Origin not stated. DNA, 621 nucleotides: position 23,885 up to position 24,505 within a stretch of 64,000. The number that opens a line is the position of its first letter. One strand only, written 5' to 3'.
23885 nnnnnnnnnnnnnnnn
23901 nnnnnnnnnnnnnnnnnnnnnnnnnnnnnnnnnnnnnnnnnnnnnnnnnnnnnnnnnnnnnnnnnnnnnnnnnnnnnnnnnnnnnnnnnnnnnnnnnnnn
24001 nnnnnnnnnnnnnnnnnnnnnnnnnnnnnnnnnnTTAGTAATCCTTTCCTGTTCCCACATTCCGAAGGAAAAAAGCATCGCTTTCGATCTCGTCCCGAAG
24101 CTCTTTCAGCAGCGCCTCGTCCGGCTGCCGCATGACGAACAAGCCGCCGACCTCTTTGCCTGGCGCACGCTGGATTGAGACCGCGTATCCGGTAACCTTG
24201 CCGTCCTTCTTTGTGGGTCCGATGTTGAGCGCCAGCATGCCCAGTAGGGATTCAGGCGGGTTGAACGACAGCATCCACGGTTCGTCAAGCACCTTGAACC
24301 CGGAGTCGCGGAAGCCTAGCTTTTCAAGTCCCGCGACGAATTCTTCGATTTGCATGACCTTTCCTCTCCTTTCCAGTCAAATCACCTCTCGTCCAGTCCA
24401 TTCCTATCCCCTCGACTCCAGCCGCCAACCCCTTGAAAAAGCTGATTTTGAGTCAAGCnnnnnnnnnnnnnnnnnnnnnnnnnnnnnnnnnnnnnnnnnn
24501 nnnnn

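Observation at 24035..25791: Minus-strand two-gene island (hypothetical + GT-C-like polytopic membrane protein), each preceded by an identical 25-nt element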

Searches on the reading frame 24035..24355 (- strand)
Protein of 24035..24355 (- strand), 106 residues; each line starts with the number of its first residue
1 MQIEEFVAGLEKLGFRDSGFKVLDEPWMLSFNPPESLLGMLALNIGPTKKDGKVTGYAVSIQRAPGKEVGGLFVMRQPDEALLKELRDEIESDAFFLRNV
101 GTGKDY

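Call 5: search_protein_families(library=pfam, proteins=[window:24035-24355:-], max_evalue=1)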
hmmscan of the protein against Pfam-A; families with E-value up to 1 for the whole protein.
window:24035-24355:- (106 aa): 0 families

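Call 8: search_protein_families(library=phrogs, proteins=[window:24035-24355:-], max_evalue=0.1)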
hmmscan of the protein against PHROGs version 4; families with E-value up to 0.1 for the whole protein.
window:24035-24355:- (106 aa): 0 families

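Call 9: search_protein_families(library=ncbifam, proteins=[window:24035-24355:-], max_evalue=1)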
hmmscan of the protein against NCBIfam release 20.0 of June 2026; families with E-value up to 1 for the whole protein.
window:24035-24355:- (106 aa): 0 families

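Call 24: find_homologous_proteins(query=window:24035-24355:-, max_evalue=0.01)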
Query window:24035-24355:- (106 aa): 1 proteins with E <= 0.01 among 8 candidates.
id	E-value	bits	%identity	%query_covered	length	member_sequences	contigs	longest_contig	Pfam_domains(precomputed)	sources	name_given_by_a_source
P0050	2.2e-63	229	100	100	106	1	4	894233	-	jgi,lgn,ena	jgi:hypothetical protein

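Call 35: search_protein_representatives(protein=window:24035-24355:-)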
Query: 106 residues. Proteins with E-value up to 0.001 (for the whole library): 9; up to 1e-10: 1; up to 1e-30: 1. The best 9 are listed.
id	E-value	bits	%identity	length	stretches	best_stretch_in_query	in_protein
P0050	7.0e-64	228.7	100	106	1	1-106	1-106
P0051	8.2e-09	51.6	40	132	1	1-87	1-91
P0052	3.7e-08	49.5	45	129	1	1-88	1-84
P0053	9.9e-08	48.1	39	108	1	1-88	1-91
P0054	7.4e-05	38.9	41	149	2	1-67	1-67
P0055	1.5e-04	37.9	36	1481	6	28-56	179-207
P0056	2.3e-04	37.4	42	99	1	1-88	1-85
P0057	3.1e-04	36.9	45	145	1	3-67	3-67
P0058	3.3e-04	36.8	35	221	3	46-103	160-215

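Call 37: search_protein_families(library=pfam, proteins=[P0051, P0052, P0053, P0054, P0055, P0056, P0057, P0058], max_evalue=0.1)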
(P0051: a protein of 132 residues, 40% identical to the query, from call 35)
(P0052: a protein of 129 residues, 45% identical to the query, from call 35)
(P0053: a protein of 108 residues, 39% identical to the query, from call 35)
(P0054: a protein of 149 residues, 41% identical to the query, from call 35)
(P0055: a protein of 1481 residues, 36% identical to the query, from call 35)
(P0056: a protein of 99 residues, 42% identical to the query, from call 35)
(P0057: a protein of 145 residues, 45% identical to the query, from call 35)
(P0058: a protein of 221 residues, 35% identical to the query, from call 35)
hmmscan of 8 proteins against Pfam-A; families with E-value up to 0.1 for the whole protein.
P0051 (132 aa): 0 families

P0052 (129 aa): 0 families

P0053 (108 aa): 0 families

P0054 (149 aa): 0 families

P0055 (1481 aa): 8 families
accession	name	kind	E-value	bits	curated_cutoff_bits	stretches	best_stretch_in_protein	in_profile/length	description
PF17963.7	Big_9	-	1.2e-21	77.8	23.6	5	796-882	2-87/89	Bacterial Ig domain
PF01203.25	T2SSN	-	8.1e-15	55.9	29.6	0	248-369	51-165/211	Type II secretion system (T2SS), protein N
PF17803.7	Cadherin_4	-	1.9e-09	38.3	25.1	2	884-948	2-69/71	Bacterial cadherin-like domain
PF21835.1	YIEGIA_cap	-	2.2e-08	34.1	24.1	0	476-499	31-54/58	Capping complex subunit for YIEGIA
PF08487.16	VIT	-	1.3e-06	29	26.5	0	903-941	67-105/111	Vault protein inter-alpha-trypsin domain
PF17892.7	Cadherin_5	-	1.3e-06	28.6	26.5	0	54-102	49-96/98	Cadherin-like domain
PF11358.13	DUF3158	-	3.2e-05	24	27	0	213-249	95-131/156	Protein of unknown function (DUF3158)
PF15632.11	ATPgrasp_Ter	-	0.0057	16.9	29.1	0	433-463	86-116/131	ATP-grasp in the biosynthetic pathway with Ter operon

P0056 (99 aa): 0 families

P0057 (145 aa): 1 family
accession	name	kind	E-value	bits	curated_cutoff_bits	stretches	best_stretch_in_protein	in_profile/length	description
PF02918.20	Pertussis_S2S3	-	0.063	13.7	27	1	61-112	22-73/109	Pertussis toxin, subunit 2 and 3, C-terminal domain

P0058 (221 aa): 1 family
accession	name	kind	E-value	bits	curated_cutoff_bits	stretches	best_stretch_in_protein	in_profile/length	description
PF01078.27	Mg_chelatase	-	0.00012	22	20.3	0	61-96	123-158/207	Magnesium chelatase, subunit ChlI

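Call 41: find_homologous_proteins(query=A3, max_evalue=0.01)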
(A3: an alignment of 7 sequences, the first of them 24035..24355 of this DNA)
Query A3 (7 sequences) (106 aa, profile of the alignment): 19 proteins with E <= 0.01 among 2457 candidates.
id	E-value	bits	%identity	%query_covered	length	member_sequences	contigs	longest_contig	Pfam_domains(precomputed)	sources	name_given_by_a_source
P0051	8.5e-43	163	39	81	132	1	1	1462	-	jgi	jgi:hypothetical protein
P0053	2.0e-37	146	39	81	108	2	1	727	-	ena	-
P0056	3.6e-37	145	39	81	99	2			-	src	-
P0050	2.5e-32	129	100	100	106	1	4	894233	-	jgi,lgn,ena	jgi:hypothetical protein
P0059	1.5e-29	120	40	64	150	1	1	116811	-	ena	-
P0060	1.3e-28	117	45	62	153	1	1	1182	-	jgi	jgi:hypothetical protein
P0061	1.9e-28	117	44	62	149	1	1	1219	-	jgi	-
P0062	1.7e-27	114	40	62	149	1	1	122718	-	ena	-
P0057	5.6e-27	112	45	62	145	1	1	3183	-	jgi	jgi:hypothetical protein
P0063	1.9e-25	107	39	62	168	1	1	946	-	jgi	-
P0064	1.1e-24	105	39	62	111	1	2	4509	-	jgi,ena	jgi:hypothetical protein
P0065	7.1e-24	102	38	58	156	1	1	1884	-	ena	-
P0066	2.4e-22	97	34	97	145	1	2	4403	-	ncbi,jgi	jgi:hypothetical protein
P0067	2.2e-18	84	42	58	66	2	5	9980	-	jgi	jgi:hypothetical protein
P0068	7.8e-16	76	32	60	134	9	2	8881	-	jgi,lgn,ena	jgi:hypothetical protein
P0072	2.2e-10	58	26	81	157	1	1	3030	-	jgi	jgi:hypothetical protein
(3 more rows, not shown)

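Call 42: find_encoding_contigs(protein=P0059, flank=8000, max_places=2)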
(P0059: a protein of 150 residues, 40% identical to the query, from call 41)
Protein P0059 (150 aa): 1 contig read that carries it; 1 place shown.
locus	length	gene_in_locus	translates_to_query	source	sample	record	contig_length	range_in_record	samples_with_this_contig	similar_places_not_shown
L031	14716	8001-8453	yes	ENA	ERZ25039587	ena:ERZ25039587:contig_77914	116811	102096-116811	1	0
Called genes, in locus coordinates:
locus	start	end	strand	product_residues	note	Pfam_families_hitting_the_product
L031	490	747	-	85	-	-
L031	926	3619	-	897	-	PF00933:Glyco_hydro_3, PF01915:Glyco_hydro_3_C, PF07691:PA14, PF14310:Fn3-like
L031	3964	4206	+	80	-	-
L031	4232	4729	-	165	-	-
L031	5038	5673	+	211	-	-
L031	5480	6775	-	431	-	PF08100:Dimerisation, PF08241:Methyltransf_11 (faint), PF00891:Methyltransf_2, PF13489:Methyltransf_23 (weak), PF08242:Methyltransf_12, PF13649:Methyltransf_25, PF13847:Methyltransf_31 (weak)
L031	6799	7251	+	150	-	PF02781:G6PD_C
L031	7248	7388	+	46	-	-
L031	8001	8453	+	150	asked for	-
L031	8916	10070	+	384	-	PF00589:Phage_integrase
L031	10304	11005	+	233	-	-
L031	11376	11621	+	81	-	PF12728:HTH_17 (weak)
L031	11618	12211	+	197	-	-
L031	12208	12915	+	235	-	PF25680:Mom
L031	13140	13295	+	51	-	-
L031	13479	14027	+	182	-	-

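Call 43: find_encoding_contigs(protein=P0062, flank=8000, max_places=2)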
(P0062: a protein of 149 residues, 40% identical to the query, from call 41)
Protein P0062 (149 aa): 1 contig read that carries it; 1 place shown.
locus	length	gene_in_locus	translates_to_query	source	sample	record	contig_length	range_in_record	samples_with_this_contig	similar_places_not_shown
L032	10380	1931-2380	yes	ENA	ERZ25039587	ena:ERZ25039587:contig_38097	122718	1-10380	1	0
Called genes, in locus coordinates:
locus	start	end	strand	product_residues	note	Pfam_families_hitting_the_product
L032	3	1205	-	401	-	?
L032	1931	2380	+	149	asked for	-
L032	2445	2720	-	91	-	-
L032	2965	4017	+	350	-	PF01068:DNA_ligase_A_M, PF04679:DNA_ligase_A_C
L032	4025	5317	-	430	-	PF21686:LigD_Prim-Pol, PF01896:DNA_primase_S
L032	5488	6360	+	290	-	PF02739:5_3_exonuc_N, PF01367:5_3_exonuc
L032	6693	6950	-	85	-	-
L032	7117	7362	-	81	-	-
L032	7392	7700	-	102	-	-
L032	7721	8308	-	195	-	-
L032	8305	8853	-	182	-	-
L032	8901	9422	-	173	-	-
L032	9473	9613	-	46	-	-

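Call 63: predict_structure(alignment_id=A5)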
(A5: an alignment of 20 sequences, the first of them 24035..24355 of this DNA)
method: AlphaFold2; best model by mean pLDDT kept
length: 106 residues; sequences in the alignment: 20
mean_pLDDT: 79.0   pTM: 0.73
mean pLDDT of the five models: 79.0, 77.2, 77.0, 75.6, 75.2
residues with pLDDT >= 90: 39; 70-90: 44; 50-70: 11; < 50: 12
segments of 3 or more residues with pLDDT < 50: 68-70, 98-106
pLDDT, mean of each block of 10 residues (from residue 1): 94 92 78 84 88 89 61 80 90 58 39
secondary structure, 60 per line:
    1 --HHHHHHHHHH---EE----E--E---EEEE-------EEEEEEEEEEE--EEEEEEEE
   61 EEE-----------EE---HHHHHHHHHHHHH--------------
elements in order: H3-12 E29-32 E40-50 E53-63 H80-92

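Call 66: fold_search(model_id=the predicted structure, library=pdb)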
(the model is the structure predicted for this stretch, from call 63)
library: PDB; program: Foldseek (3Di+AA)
matches with E <= 10: 260; with E <= 0.001: 0
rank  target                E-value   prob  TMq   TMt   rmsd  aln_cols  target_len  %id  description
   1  5wi2_A                1.6e-01  0.72  0.37  0.42   7.0        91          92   14  Crystal structure of the KA1 domain from human Chk1 (released 2017-10-04)
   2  2x5h_D                3.1e-01  0.13  0.26  0.28  13.0       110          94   16  Crystal structure of the ORF131 L26M L51M double mutant from Sulfolobus islandicus rudivirus 1 (released 2010-07-21)
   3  3o5y_B                3.7e-01  0.11  0.23  0.18  12.5        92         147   16  The Crystal Structure of the GAF domain of a two-component sensor histidine kinase from Bacillus halodurans to 2.45A (released 2010-08-11)
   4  7nvr_l                6.4e-01  0.21  0.34  0.09  10.2        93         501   15  Human Mediator with RNA Polymerase II Pre-initiation complex (released 2021-05-05)
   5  3if8_A                8.7e-01  0.15  0.34  0.15  13.4       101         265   12  Crystal Structure of ZWILCH, a member of the RZZ kinetochore complex (released 2010-06-09)
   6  9kka_A                8.7e-01  0.11  0.28  0.11  10.9       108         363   20  Structure of the K193M mutant of transaminase PhnW from Vibrio vulnificus in complex with PLP and AEP (released 2025-11-19)
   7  6oei                  9.8e-01  0.15  0.22  0.11  11.5        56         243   20  Yeast Spc42 N-terminal coiled-coil fused to PDB: 3K2N (released 2019-04-24)
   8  3mmh_A                9.8e-01  0.08  0.22  0.16  12.4        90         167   20  X-ray structure of free methionine-R-sulfoxide reductase from neisseria meningitidis in complex with its substrate (released 2010-05-19)
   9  2gia_B                9.8e-01  0.07  0.23  0.19  10.0       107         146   11  Crystal structures of trypanosoma bruciei MRP1/MRP2 (released 2006-09-05)
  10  3vx7_B                1.0e+00  0.14  0.31  0.24   8.3        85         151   13  Crystal structure of Kluyveromyces marxianus Atg7NTD-Atg10 complex (released 2012-11-14)
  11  7u65_G                1.1e+00  0.06  0.20  0.24  12.3        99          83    9  Structure of E. coli dGTPase bound to T7 bacteriophage protein Gp1.2 (released 2022-08-31)
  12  2gje_D                1.1e+00  0.06  0.23  0.19   8.5       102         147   10  Structure of a guideRNA-binding protein complex bound to a gRNA (released 2006-09-05)
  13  5mu3_B                1.4e+00  0.16  0.26  0.18   6.6        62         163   11  Crystal structure of Ctf19-Mcm21 kinetochore assembly bound with Ctf19-Mcm21 binding motif of central kinetochore subu (released 2017-11-01)
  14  6gms_MODEL_1_A        1.4e+00  0.07  0.29  0.24  12.6       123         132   15  Solution NMR structure of the major type IV pilin PpdD from enterohemorrhagic Escherichia coli (EHEC) (released 2019-05-15)
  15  3qwm                  1.4e+00  0.06  0.18  0.16  12.6        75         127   12  Crystal Structure of GEP100, the plextrin homology domain of IQ motif and SEC7 domain-containing protein 1 isoform a (released 2011-04-13)
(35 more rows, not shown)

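Call 78: search_protein_families(library=padloc, proteins=[window:24035-24355:-], max_evalue=0.1)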
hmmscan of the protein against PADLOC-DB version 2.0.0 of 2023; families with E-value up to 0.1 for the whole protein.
window:24035-24355:- (106 aa): 0 families

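Call 85: find_encoding_contigs(protein=P0050, flank=2000, max_places=10)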
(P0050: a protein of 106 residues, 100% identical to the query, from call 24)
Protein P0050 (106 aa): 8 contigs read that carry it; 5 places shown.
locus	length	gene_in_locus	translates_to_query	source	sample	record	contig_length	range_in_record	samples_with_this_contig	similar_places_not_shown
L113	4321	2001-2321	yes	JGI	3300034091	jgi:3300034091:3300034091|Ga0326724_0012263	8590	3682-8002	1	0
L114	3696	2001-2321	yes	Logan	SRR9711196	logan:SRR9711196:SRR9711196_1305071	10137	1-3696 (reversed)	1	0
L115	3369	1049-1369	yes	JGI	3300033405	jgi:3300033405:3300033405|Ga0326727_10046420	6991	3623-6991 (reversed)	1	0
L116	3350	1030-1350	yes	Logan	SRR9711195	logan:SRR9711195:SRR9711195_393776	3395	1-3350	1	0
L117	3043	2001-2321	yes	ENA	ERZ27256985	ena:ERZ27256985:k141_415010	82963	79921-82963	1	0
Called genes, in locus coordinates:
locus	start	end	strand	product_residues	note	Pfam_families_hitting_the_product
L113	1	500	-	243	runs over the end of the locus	PF10983:DUF2793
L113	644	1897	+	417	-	-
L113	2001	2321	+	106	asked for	-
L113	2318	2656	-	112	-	-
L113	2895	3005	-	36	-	-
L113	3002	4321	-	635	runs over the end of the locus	?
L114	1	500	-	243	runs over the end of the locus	PF10983:DUF2793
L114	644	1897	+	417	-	-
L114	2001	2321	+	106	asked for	-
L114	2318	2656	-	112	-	-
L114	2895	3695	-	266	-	?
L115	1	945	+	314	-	?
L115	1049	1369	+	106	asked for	-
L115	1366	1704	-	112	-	-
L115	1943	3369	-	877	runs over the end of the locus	-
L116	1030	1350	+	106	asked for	-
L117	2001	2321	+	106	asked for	-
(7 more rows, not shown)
